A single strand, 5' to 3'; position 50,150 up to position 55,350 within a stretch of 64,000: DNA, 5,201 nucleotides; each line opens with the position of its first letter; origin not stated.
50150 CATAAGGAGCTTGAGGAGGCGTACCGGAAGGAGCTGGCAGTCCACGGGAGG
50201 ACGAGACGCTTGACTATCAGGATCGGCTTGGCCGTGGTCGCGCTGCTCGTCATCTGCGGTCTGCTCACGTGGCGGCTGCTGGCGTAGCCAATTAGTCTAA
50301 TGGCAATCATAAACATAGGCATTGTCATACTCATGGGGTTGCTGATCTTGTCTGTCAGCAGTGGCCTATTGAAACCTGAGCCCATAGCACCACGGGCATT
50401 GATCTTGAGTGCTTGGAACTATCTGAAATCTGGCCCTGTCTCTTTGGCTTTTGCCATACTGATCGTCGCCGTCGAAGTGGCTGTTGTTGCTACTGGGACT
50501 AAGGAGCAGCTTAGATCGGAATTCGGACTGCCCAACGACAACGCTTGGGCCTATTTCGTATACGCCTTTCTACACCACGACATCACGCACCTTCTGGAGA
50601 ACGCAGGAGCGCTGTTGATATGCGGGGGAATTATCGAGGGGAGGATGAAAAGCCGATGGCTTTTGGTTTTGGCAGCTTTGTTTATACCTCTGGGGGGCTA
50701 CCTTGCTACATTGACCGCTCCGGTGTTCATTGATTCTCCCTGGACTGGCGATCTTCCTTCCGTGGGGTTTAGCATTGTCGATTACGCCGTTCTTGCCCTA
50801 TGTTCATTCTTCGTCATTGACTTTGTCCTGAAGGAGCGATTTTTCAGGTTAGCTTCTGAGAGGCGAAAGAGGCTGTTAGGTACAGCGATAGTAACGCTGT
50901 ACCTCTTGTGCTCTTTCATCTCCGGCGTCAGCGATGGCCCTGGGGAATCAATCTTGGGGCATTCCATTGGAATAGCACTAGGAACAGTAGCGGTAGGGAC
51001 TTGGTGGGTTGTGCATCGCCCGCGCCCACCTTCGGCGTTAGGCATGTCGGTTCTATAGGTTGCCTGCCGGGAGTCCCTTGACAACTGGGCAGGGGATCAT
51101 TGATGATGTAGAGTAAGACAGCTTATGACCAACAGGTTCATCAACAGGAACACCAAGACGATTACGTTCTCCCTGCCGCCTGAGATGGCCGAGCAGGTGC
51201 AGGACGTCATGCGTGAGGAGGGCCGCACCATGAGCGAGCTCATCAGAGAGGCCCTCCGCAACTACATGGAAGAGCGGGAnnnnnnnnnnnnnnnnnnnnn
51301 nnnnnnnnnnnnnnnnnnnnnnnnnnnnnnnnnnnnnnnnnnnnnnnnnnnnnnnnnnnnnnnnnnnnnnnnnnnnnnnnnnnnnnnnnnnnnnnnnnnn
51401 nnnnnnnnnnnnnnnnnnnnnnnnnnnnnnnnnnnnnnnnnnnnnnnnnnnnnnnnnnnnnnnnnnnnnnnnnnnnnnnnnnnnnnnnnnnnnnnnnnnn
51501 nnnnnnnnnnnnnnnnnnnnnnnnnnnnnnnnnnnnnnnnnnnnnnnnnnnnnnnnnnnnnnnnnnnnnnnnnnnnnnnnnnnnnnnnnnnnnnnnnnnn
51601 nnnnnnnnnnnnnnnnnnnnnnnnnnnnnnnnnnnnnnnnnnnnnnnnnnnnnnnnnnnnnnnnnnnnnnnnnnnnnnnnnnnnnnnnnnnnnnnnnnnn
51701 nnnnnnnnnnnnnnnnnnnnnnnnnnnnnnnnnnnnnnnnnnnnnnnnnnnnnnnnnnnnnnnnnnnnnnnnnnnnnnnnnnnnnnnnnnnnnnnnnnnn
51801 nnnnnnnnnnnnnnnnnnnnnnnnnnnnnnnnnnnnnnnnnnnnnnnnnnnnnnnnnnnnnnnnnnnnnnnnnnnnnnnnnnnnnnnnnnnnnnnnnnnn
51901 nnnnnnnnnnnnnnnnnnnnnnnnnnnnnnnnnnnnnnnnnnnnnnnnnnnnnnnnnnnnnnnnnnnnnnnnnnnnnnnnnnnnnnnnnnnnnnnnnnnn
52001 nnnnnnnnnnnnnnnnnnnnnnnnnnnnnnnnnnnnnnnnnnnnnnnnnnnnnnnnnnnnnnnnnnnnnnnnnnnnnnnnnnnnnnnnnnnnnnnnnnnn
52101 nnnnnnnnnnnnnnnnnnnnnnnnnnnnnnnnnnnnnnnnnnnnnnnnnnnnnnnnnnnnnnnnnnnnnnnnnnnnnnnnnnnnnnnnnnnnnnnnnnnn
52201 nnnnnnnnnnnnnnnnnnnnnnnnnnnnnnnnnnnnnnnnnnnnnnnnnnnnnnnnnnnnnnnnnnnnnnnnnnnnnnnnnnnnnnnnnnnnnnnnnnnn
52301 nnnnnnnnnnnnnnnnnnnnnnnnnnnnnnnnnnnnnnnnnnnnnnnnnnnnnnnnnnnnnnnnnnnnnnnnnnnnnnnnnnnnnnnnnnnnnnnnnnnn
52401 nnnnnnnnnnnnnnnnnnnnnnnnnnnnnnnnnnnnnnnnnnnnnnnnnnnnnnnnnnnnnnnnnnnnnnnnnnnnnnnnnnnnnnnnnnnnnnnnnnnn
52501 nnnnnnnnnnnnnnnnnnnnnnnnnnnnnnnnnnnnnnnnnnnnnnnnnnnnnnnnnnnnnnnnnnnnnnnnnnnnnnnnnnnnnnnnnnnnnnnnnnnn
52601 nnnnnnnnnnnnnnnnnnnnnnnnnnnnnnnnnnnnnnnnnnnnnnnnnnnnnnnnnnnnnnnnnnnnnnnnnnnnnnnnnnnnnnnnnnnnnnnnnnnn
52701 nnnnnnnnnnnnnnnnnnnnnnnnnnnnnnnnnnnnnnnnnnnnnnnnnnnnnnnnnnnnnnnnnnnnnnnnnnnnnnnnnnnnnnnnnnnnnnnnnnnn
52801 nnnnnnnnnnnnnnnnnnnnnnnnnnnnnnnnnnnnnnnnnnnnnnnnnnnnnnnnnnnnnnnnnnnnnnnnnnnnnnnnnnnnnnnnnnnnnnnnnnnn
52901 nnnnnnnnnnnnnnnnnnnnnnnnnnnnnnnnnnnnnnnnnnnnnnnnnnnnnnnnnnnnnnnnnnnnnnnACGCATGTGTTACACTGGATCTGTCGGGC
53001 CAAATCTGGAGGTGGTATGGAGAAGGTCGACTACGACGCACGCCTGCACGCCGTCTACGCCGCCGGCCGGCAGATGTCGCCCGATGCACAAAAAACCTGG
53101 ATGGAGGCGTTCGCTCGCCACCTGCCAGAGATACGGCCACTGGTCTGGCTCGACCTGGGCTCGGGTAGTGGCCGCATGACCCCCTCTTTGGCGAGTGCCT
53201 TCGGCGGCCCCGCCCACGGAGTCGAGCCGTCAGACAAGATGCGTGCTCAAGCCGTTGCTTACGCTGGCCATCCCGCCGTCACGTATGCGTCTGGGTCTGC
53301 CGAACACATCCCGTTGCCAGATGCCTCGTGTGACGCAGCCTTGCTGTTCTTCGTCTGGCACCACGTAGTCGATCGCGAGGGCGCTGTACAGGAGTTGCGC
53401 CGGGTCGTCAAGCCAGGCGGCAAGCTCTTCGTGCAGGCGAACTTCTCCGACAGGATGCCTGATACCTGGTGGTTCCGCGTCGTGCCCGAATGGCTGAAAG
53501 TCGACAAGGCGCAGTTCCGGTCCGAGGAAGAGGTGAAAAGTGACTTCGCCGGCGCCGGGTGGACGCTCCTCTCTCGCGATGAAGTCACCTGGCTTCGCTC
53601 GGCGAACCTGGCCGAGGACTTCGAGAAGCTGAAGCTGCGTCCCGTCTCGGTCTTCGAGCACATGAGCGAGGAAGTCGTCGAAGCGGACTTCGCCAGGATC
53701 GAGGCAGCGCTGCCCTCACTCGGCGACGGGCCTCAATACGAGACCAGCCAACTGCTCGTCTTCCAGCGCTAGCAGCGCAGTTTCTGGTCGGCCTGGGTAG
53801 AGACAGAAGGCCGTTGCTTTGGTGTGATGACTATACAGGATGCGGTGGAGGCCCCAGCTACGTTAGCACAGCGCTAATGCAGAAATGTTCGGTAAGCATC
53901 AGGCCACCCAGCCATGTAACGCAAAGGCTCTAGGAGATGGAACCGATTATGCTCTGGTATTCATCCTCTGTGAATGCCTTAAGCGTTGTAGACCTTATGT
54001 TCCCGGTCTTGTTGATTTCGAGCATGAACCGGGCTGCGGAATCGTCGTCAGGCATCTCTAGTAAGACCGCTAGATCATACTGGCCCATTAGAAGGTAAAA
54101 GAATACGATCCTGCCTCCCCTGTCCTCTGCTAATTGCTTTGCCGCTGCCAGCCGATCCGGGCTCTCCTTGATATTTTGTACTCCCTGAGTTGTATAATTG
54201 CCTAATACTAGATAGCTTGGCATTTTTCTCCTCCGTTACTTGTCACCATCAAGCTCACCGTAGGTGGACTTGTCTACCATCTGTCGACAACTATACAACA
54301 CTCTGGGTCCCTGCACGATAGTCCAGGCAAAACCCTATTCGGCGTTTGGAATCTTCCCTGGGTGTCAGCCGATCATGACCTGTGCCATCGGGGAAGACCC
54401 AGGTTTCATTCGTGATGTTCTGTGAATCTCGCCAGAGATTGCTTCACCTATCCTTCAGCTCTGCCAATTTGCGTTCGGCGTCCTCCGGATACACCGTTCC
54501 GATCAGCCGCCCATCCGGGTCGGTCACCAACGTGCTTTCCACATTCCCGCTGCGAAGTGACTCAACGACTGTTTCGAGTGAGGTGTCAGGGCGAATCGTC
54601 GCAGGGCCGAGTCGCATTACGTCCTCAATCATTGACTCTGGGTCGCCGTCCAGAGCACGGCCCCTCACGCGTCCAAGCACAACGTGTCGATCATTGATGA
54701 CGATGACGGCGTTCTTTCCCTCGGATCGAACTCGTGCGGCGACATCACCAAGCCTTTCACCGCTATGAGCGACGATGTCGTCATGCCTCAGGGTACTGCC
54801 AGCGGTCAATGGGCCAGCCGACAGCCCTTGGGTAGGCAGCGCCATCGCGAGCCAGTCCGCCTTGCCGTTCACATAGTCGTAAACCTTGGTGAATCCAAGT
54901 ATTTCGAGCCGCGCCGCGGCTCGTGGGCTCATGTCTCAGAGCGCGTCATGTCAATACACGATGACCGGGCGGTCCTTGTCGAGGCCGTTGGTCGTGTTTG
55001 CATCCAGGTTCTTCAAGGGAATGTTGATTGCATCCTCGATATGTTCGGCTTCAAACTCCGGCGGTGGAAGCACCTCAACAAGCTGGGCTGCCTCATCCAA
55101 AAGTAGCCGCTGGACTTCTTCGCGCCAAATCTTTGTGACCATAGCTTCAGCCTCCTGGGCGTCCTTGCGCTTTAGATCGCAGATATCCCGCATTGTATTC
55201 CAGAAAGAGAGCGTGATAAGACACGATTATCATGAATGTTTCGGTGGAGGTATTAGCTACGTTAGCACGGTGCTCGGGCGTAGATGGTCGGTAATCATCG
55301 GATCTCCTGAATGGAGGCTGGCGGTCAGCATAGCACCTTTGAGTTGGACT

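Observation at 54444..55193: Rhodanese-CBS gene with two in-frame UGA codons exactly at the C-x4-C active-site cysteines: candidate double-selenocysteine protein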

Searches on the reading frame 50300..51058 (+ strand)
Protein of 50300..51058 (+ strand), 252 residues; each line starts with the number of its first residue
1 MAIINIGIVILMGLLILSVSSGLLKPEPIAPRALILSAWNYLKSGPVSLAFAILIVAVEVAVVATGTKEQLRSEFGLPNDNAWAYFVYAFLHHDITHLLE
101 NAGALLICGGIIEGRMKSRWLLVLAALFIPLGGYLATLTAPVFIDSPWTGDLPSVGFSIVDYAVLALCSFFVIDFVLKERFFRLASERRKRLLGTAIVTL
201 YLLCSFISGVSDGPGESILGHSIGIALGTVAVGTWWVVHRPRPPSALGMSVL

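Call 62: search_protein_families(library=pfam, proteins=[window:50300-51058:+], max_evalue=0.0001)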
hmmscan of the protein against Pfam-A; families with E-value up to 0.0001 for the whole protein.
window:50300-51058:+ (252 aa): 1 family
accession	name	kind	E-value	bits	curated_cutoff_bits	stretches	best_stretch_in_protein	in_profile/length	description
PF01694.28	Rhomboid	-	1e-11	45.7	22.6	1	81-232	3-137/143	Rhomboid domain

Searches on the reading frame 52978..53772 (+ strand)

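Call 62: search_protein_families(library=pfam, proteins=[window:52978-53772:+], max_evalue=0.0001)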
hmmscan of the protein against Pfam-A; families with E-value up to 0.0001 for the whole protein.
window:52978-53772:+ (264 aa): 6 families
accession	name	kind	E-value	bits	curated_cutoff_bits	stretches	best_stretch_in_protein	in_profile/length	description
PF08241.18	Methyltransf_11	-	7.8e-23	81.4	21.2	1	58-152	1-95/95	Methyltransferase domain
PF13649.12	Methyltransf_25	-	1.7e-17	64.3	27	1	58-148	2-97/97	Methyltransferase domain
PF13489.12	Methyltransf_23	-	1.4e-15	57.8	27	1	38-199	6-163/164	Methyltransferase domain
PF08242.18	Methyltransf_12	-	1.6e-09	38.8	30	1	58-150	1-98/98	Methyltransferase domain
PF01209.24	Ubie_methyltran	-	4.1e-09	36.6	20.1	1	33-152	27-151/233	ubiE/COQ5 methyltransferase family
PF13847.12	Methyltransf_31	-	1.1e-06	28.9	27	1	57-153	7-110/145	Methyltransferase domain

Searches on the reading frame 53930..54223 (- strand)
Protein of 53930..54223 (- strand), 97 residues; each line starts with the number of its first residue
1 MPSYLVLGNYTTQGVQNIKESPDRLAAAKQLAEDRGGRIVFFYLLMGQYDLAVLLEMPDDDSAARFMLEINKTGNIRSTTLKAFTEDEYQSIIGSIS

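Call 62: search_protein_families(library=pfam, proteins=[window:53930-54223:-], max_evalue=0.0001)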
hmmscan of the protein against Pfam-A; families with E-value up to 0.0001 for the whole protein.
window:53930-54223:- (97 aa): 1 family
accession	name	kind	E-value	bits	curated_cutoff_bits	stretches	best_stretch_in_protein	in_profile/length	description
PF08734.17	GYD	-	1.9e-28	98.7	31.4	1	4-93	1-91/91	GYD domain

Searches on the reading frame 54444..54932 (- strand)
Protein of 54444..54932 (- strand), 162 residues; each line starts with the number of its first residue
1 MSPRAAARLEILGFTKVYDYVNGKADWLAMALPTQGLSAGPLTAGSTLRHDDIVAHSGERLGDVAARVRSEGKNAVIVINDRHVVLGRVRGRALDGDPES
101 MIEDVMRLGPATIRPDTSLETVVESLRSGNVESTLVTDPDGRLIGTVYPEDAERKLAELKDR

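Call 20: list_cluster_members(proteins=[window:54444-54932:-, window:55366-56244:-, P0010, P0001, P0004])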
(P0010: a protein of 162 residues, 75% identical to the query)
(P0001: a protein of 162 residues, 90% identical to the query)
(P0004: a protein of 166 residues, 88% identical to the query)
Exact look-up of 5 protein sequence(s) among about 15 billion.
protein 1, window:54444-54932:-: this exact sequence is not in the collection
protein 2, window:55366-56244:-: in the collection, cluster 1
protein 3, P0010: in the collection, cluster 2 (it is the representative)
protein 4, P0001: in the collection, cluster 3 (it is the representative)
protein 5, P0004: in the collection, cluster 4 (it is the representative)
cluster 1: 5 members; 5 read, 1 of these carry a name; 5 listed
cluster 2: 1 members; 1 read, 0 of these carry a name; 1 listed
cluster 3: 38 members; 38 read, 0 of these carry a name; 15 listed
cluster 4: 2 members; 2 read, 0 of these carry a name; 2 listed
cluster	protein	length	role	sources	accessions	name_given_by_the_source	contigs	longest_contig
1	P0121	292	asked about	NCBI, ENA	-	-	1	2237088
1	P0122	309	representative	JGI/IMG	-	4-hydroxy-3-methylbut-2-enyl diphosphate reductase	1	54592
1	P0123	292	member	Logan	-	-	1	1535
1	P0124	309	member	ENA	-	-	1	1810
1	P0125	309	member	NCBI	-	-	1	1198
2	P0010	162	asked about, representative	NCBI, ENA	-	-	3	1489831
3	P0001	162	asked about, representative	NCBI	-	-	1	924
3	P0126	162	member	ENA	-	-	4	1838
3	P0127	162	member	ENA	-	-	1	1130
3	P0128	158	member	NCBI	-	-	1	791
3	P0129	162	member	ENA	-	-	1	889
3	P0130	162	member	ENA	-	-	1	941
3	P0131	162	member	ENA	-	-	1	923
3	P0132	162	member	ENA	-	-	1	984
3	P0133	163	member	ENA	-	-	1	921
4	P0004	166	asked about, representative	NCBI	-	-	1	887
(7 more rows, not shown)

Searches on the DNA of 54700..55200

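Call 18: search_rna_families(source=window, start=54700, end=55200, threshold=evalue, max_evalue=10, show_alignments=3)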
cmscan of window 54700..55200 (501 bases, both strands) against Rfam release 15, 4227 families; matches with E-value up to 10: 0.
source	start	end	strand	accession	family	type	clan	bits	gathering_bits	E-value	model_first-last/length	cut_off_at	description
